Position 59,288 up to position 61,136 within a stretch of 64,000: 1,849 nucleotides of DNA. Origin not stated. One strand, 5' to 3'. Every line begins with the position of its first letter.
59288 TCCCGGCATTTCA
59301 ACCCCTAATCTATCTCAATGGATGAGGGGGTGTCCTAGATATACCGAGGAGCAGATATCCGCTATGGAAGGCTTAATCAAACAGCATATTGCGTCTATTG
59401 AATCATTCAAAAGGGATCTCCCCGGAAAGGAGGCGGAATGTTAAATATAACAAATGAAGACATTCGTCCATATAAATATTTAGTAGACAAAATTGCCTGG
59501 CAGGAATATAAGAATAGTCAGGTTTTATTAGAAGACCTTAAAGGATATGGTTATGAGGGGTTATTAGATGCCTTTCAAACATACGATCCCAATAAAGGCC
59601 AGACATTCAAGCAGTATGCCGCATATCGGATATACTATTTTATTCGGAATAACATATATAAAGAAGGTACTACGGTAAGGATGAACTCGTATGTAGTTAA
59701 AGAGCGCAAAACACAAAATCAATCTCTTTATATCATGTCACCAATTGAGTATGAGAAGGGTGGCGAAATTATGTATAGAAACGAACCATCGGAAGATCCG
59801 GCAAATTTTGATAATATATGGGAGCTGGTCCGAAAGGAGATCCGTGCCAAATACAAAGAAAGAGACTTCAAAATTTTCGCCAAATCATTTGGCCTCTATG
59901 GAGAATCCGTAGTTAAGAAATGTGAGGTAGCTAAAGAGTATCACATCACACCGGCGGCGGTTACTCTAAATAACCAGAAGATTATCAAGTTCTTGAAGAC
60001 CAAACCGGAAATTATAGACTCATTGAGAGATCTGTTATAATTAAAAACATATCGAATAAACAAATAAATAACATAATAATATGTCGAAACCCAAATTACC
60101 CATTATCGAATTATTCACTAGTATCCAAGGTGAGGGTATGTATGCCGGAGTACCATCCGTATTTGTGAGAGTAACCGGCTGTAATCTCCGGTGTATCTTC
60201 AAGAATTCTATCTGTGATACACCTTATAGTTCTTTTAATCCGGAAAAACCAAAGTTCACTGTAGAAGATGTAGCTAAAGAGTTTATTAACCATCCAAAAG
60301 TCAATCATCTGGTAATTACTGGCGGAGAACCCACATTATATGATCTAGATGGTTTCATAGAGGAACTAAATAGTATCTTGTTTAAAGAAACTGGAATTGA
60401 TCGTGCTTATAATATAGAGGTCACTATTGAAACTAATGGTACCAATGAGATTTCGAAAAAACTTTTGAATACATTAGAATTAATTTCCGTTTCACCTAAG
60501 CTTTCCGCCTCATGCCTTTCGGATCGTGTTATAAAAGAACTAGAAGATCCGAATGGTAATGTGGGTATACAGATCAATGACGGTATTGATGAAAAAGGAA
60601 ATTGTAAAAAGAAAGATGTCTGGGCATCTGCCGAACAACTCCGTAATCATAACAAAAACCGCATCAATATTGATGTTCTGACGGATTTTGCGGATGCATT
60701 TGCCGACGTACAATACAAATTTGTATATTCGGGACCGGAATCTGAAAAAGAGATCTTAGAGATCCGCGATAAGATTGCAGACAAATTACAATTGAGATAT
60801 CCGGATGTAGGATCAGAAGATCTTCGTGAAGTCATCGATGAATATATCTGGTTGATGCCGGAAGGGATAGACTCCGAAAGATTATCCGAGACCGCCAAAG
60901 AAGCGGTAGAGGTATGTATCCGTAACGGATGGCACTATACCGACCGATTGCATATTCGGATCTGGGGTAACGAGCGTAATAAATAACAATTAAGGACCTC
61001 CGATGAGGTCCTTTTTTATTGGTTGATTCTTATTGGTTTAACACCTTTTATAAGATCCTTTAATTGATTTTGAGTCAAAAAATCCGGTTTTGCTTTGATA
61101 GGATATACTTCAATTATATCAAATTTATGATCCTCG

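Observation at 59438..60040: Two phage sigma-70-family factors and two distinct promoter-like motif classes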

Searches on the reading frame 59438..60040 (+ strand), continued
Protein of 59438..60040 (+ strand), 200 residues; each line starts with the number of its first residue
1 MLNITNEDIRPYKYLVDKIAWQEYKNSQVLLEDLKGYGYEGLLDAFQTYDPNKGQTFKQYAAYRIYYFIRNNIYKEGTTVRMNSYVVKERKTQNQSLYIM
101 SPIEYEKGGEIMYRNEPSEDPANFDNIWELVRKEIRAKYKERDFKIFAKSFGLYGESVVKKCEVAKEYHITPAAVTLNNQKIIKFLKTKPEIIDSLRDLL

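Call 92: search_protein_families(library=ncbifam, proteins=[window:59438-60040:+], max_evalue=0.01)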
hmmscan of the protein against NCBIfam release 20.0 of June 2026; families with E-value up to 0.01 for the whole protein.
window:59438-60040:+ (200 aa): 28 families (the best 25 are shown)
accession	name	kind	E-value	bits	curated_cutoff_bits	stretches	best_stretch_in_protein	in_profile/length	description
TIGR02394.1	rpoS_proteo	equivalog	7.6e-11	42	378.7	1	15-90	58-132/285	RNA polymerase sigma factor RpoS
NF004207.0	PRK05657.1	equivalog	1.1e-09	38.1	394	1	15-90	101-175/329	RNA polymerase sigma factor RpoS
TIGR02937.1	sigma70-ECF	superfamily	1.1e-09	38.1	42.9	1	9-188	7-163/165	sigma-70 family RNA polymerase sigma factor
TIGR02479.1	FliA_WhiG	subfamily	4.7e-09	36.3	189.6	1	10-72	3-67/224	FliA/WhiG family RNA polymerase sigma factor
NF004471.0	PRK05803.1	subfamily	1.6e-07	30.8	252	1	15-184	62-222/235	RNA polymerase sporulation sigma factor SigK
NF005413.0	PRK06986.1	subfamily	2.1e-07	31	201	1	11-77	21-89/241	RNA polymerase sigma factor FliA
NF004935.0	PRK06288.1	equivalog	3.8e-07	30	343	1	13-66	47-98/270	RNA polymerase sigma factor WhiG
NF005809.0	PRK07670.1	equivalog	9.9e-07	28.5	326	1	13-76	37-98/255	FliA/WhiG family RNA polymerase sigma factor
TIGR02846.1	spore_sigmaK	equivalog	1.2e-06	28.2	298.65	1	22-184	66-220/227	RNA polymerase sporulation sigma factor SigK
TIGR02393.1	RpoD_Cterm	equivalog_domain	1.6e-06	27.9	354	1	15-87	12-83/238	RNA polymerase sigma factor RpoD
TIGR02835.1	spore_sigmaE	equivalog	2.7e-06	27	348.6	1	16-188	65-228/234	RNA polymerase sporulation sigma factor SigE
TIGR02997.1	Sig70-cyanoRpoD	subfamily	1.2e-05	24.7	384.5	1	15-88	86-158/298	RNA polymerase sigma factor, RpoD/SigA family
NF004566.0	PRK05901.2-4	equivalog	1.3e-05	24.6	531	1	15-88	204-276/448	RNA polymerase sigma factor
TIGR02980.1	SigBFG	subfamily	1.4e-05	24.9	234.35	1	9-82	9-81/227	SigB/SigF/SigG family RNA polymerase sigma factor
NF006158.0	PRK08301.1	equivalog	1.4e-05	24.7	339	1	17-65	73-120/241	RNA polymerase sporulation sigma factor SigE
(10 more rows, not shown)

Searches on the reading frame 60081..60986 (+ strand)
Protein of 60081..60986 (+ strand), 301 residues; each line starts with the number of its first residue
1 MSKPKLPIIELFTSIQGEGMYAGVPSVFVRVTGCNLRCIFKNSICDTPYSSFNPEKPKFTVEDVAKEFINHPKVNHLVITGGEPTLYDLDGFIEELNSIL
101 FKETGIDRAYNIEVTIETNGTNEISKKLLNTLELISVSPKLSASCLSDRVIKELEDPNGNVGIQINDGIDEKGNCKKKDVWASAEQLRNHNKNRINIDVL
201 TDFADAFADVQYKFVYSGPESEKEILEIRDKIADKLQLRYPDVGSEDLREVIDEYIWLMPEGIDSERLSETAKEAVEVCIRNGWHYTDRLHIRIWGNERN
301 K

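Call 3: search_protein_families(library=pfam, proteins=[window:60081-60986:+], max_evalue=0.1)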
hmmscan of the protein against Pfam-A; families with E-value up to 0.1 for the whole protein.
window:60081-60986:+ (301 aa): 3 families
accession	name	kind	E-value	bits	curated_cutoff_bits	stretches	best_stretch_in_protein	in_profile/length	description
PF04055.27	Radical_SAM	-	1.2e-10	42.2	29.5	1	31-122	4-88/166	Radical SAM superfamily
PF13353.11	Fer4_12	-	0.00038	21.2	22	1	16-98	2-76/137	4Fe-4S single cluster domain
PF19658.4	DUF6161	-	0.048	13.5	27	1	184-242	21-81/216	Family of unknown function (DUF6161)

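Call 4: search_protein_families(library=phrogs, proteins=[window:60081-60986:+], max_evalue=0.01)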
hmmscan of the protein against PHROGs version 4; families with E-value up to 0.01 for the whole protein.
window:60081-60986:+ (301 aa): 2 families
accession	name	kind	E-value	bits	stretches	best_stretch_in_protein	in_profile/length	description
phrog_2076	-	moron, auxiliary metabolic gene and host takeover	1.8e-45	156.3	2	4-144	11-145/247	QueE-like radical SAM domain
phrog_1802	-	other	0.0035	17.2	1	33-123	53-141/556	radical SAM domain-containing protein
